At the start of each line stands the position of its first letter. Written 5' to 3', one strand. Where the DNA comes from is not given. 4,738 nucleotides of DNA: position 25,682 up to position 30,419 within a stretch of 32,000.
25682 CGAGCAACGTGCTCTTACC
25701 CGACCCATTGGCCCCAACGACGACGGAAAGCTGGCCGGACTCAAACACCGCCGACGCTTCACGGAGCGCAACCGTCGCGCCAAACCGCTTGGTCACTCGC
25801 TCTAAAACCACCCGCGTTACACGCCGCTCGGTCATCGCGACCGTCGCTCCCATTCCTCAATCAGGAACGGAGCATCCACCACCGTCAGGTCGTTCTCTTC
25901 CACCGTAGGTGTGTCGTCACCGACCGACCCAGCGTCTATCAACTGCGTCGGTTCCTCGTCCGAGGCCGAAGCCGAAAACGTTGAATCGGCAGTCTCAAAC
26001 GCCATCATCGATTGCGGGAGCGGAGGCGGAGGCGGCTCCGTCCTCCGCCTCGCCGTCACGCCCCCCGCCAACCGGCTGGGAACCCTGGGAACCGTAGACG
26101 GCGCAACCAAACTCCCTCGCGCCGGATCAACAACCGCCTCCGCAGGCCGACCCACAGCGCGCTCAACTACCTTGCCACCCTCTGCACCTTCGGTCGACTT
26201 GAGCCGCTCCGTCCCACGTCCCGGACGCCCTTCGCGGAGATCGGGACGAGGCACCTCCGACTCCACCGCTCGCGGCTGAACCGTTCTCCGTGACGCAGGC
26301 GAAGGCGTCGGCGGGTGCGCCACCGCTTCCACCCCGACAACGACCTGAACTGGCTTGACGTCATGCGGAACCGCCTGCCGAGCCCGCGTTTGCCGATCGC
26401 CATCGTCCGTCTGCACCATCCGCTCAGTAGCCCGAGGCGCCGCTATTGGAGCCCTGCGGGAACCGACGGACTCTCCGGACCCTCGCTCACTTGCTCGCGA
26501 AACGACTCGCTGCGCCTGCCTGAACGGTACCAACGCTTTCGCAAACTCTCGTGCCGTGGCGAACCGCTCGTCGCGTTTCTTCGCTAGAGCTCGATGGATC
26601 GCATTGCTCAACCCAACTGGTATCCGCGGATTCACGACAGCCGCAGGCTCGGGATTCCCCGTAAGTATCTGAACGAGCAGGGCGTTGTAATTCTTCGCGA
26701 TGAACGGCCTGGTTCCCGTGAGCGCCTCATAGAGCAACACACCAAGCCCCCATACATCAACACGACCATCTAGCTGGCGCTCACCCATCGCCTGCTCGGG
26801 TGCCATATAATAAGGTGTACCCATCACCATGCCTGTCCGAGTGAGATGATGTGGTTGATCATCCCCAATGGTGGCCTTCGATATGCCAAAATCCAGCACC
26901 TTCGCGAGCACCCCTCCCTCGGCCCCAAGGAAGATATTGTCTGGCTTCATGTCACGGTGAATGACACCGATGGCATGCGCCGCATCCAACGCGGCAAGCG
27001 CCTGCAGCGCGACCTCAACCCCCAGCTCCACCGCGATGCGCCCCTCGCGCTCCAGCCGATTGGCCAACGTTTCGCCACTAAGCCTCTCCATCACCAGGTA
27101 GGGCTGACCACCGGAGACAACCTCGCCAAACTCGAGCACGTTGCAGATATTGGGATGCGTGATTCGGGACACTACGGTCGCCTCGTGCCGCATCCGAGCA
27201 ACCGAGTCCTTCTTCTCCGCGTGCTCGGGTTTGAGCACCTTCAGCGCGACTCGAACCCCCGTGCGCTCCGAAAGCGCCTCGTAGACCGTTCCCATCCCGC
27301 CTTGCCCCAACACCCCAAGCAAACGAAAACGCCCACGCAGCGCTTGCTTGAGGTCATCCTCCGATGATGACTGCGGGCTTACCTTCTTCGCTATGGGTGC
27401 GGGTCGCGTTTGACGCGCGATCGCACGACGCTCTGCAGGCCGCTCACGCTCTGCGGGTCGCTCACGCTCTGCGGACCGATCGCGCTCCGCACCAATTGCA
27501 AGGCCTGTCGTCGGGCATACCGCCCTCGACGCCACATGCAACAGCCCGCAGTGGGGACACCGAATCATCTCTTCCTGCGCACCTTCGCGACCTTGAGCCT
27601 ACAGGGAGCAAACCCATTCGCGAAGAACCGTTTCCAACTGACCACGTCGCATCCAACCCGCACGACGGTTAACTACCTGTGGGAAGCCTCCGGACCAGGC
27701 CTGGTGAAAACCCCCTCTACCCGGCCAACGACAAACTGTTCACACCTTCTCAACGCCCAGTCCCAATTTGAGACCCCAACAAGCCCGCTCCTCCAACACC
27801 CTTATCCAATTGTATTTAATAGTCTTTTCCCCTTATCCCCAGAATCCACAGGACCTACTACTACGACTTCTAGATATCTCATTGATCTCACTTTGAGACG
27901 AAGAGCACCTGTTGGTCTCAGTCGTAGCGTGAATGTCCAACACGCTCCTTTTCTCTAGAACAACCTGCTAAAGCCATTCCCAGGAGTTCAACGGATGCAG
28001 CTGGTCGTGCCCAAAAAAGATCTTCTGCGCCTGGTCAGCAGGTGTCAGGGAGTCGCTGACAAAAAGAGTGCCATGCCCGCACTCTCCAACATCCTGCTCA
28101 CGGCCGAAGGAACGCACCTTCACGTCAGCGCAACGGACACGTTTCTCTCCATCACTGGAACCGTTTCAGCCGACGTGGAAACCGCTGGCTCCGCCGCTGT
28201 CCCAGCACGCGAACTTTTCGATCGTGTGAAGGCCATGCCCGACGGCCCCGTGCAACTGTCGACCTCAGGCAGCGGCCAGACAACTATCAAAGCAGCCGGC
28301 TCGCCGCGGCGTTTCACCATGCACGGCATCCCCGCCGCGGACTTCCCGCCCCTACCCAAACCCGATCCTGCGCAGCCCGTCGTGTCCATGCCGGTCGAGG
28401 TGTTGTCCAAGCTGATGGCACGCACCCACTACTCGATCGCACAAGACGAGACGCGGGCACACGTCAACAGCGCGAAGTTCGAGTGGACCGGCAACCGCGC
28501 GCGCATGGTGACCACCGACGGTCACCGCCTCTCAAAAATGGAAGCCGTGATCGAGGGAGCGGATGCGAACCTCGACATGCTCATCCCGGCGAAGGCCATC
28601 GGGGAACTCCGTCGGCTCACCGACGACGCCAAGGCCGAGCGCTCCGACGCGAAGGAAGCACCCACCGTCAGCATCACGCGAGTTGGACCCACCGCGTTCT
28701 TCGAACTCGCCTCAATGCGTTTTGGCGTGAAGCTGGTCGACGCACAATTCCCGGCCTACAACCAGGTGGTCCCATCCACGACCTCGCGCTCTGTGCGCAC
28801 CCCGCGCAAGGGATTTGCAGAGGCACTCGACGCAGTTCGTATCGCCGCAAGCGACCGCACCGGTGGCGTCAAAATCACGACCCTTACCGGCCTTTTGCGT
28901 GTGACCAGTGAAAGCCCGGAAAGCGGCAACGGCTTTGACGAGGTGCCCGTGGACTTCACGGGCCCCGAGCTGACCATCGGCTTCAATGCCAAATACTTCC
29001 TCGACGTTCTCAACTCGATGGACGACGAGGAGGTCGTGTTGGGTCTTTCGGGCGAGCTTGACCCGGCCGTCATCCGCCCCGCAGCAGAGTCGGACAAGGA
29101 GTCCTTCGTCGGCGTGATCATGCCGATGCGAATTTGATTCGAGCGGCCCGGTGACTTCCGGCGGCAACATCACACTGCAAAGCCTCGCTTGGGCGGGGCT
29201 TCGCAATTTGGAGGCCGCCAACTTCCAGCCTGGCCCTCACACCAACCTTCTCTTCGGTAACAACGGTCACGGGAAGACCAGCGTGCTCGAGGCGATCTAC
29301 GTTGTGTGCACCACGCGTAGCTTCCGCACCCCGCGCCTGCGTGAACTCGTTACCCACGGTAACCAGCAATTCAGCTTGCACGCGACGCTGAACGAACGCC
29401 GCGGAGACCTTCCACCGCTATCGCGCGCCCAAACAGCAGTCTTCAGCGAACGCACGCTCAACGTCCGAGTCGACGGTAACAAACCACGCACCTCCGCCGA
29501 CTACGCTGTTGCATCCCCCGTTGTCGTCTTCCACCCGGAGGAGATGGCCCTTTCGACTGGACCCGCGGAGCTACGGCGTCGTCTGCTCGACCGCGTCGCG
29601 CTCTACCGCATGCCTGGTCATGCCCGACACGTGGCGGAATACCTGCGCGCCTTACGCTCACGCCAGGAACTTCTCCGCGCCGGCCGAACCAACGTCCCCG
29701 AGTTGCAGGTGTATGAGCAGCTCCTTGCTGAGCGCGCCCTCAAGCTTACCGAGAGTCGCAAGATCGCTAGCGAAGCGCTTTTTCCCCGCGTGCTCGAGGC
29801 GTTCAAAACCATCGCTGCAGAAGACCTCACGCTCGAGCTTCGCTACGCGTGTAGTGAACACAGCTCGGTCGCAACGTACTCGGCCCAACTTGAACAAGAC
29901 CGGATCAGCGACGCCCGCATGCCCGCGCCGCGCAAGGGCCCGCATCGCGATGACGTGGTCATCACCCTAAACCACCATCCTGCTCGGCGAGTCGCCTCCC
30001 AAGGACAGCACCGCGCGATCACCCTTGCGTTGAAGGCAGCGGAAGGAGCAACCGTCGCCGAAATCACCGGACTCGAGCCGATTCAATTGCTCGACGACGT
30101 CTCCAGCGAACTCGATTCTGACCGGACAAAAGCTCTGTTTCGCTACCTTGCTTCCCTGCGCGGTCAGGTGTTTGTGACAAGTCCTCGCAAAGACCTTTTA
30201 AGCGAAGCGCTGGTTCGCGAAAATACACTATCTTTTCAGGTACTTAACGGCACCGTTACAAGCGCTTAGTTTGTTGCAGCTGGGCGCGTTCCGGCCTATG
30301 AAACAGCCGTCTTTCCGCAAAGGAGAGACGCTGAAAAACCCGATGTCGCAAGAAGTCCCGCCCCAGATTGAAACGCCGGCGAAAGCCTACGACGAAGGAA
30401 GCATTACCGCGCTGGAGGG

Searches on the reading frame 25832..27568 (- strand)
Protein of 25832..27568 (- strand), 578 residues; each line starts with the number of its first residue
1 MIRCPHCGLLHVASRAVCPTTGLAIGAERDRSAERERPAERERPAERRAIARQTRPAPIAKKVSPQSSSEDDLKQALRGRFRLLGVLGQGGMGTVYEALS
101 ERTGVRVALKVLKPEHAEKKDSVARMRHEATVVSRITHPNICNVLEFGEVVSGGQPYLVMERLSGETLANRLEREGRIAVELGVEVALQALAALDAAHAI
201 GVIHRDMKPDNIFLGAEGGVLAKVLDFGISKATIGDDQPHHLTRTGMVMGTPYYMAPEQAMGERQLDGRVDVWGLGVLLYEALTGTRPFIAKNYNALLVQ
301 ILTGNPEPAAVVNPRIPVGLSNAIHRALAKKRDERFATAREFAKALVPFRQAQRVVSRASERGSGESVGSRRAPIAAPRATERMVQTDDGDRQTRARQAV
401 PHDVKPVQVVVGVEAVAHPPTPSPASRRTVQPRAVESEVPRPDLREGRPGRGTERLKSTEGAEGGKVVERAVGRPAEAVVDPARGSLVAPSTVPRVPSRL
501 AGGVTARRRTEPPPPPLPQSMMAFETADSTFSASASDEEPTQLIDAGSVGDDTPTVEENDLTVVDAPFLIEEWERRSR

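Call 8: search_protein_families(library=pfam, proteins=[window:25832-27568:-])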
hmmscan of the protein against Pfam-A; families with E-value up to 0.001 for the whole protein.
window:25832-27568:- (578 aa): 4 families
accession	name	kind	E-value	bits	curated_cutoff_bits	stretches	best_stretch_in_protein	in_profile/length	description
PF00069.31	Pkinase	-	3.9e-46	158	31.7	1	83-309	3-217/263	Protein kinase domain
PF07714.23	PK_Tyr_Ser-Thr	-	3.2e-28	99.2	23.1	1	84-335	4-248/258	Protein tyrosine and serine/threonine kinase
PF01636.29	APH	-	5.1e-07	30.1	23.2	1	176-228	137-195/239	Phosphotransferase enzyme family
PF03109.22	ABC1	-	6.3e-05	22.7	22.9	0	155-232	142-216/244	ABC1 atypical kinase-like domain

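Call 70: search_protein_families(library=ncbifam, proteins=[window:25832-27568:-], max_evalue=0.00001)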
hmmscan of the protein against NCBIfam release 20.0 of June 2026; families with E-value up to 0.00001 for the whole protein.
window:25832-27568:- (578 aa): 11 families
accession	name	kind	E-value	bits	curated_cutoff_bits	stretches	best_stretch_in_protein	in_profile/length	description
NF033483.0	PknB_PASTA_kin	equivalog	5e-78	263.5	450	1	75-388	3-307/563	Stk1 family PASTA domain-containing Ser/Thr kinase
NF052427.1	StpK7MSMEG_1200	equivalog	1e-51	176.2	900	1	79-367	7-286/601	serine/threonine protein kinase StpK7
TIGR03903.1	TOMM_kin_cyc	equivalog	1.8e-42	145.4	705.75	1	103-377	2-273/1267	TOMM system kinase/cyclase fusion protein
NF047741.1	antiphage_MADS6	equivalog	1.7e-40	139.2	460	2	184-359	302-470/612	methylation-associated defense system protein kinase MAD6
NF009651.0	PRK13184.1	equivalog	1.1e-32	112.9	839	1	80-351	3-292/932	serine/threonine-protein kinase PknD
NF033442.0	BREX_PglW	equivalog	7.5e-30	103.4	990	2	53-232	490-662/1391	BREX system serine/threonine kinase PglW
NF038150.1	lanthi_synth_IV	equivalog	7.8e-30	103.9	650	1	58-409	168-509/851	class IV lanthionine synthetase LanL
NF053615.1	SerThrKinAfsKStmc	equivalog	1.5e-21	76.7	1300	1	79-311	13-235/809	protein serine/threonine kinase AfsK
NF043056.1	T4SS_LegK1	equivalog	3.2e-12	45.8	550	1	87-279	79-280/516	Dot/Icm T4SS effector kinase LegK1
NF038151.1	lanthi_synth_III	equivalog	1.8e-11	43.2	575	1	72-290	213-430/833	class III lanthionine synthetase LanKC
NF058632.1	SerThrKinPrkT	equivalog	6.6e-10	38.5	280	1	80-215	22-151/322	serine/threonine protein kinase PrkT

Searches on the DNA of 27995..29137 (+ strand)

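Call 36: search_rna_families(source=L001, start=1, end=2900, threshold=evalue, max_evalue=5)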
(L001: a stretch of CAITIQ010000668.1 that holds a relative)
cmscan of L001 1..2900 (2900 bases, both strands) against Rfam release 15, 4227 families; matches with E-value up to 5: 0.
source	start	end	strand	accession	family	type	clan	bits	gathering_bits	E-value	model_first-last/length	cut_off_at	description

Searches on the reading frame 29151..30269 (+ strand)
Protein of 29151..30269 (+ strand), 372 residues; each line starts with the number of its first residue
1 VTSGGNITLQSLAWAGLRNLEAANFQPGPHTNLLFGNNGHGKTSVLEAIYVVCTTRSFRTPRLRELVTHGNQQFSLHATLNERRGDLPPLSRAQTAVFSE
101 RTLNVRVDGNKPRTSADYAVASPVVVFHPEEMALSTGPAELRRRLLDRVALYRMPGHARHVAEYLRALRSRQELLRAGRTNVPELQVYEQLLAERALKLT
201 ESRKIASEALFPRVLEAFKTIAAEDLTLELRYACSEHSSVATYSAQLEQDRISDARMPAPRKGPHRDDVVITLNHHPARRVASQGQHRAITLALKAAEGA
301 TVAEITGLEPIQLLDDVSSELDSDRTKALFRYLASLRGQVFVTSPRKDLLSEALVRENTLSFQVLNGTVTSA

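Call 8: search_protein_families(library=pfam, proteins=[window:29151-30269:+])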
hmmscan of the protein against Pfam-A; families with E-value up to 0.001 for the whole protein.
window:29151-30269:+ (372 aa): 3 families
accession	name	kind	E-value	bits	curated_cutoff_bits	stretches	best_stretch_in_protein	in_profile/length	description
PF02463.25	SMC_N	-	2.3e-18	66.9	40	1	9-356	2-206/220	RecF/RecN/SMC N terminal domain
PF13476.12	AAA_23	-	4.2e-07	31.2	27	1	16-64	6-54/201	AAA domain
PF13304.12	AAA_21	-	0.00013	22.6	27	0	32-61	2-34/304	AAA domain, putative AbiEii toxin, Type IV TA system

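Call 39: find_encoding_contigs(protein=window:29151-30269:+, flank=10000, max_places=4)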
Protein window:29151-30269:+ (372 aa): 2 contigs read that carry it; 2 places shown.
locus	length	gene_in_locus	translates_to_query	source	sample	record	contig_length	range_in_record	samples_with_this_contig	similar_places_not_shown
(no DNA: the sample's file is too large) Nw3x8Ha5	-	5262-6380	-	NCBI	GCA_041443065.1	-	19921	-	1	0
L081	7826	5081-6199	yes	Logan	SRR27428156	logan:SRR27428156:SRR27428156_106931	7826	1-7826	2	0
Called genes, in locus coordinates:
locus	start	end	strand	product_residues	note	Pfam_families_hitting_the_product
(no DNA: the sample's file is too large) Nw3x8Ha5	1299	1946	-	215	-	PF00005:ABC_tran, PF13304:AAA_21 (faint)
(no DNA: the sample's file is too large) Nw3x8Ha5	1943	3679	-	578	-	-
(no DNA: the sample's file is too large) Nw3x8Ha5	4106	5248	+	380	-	PF00712:DNA_pol3_beta, PF02767:DNA_pol3_beta_2, PF02768:DNA_pol3_beta_3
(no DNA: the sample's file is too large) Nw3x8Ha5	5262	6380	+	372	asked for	PF02463:SMC_N, PF13476:AAA_23 (weak), PF13304:AAA_21 (faint)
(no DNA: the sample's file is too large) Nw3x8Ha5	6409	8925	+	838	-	PF02518:HATPase_c, PF00204:DNA_gyraseB, PF01751:Toprim, PF21249:GyrB_hook, PF18053:GyrB_insert, PF00986:DNA_gyraseB_C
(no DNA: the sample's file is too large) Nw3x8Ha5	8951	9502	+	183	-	PF02834:LigT_PEase (faint)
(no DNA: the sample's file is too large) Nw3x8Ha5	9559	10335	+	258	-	PF13531:SBP_bac_11, PF01547:SBP_bac_1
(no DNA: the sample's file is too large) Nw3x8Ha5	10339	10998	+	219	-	PF00528:BPD_transp_1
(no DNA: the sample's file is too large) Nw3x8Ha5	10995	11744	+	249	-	PF00005:ABC_tran, PF13304:AAA_21 (faint)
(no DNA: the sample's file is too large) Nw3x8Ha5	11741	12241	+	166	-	-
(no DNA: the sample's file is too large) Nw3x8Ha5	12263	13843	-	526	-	-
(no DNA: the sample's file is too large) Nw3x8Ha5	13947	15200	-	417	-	PF01916:DS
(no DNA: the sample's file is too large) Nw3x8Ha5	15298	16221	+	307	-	PF05661:DUF808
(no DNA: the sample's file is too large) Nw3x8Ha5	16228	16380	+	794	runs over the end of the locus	PF00069:Pkinase, PF03109:ABC1 (faint), PF07714:PK_Tyr_Ser-Thr, PF14559:TPR_19 (faint), PF07719:TPR_2 (faint)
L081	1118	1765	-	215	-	PF00005:ABC_tran, PF13304:AAA_21 (faint)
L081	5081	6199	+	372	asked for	PF02463:SMC_N, PF13476:AAA_23 (weak), PF13304:AAA_21 (faint)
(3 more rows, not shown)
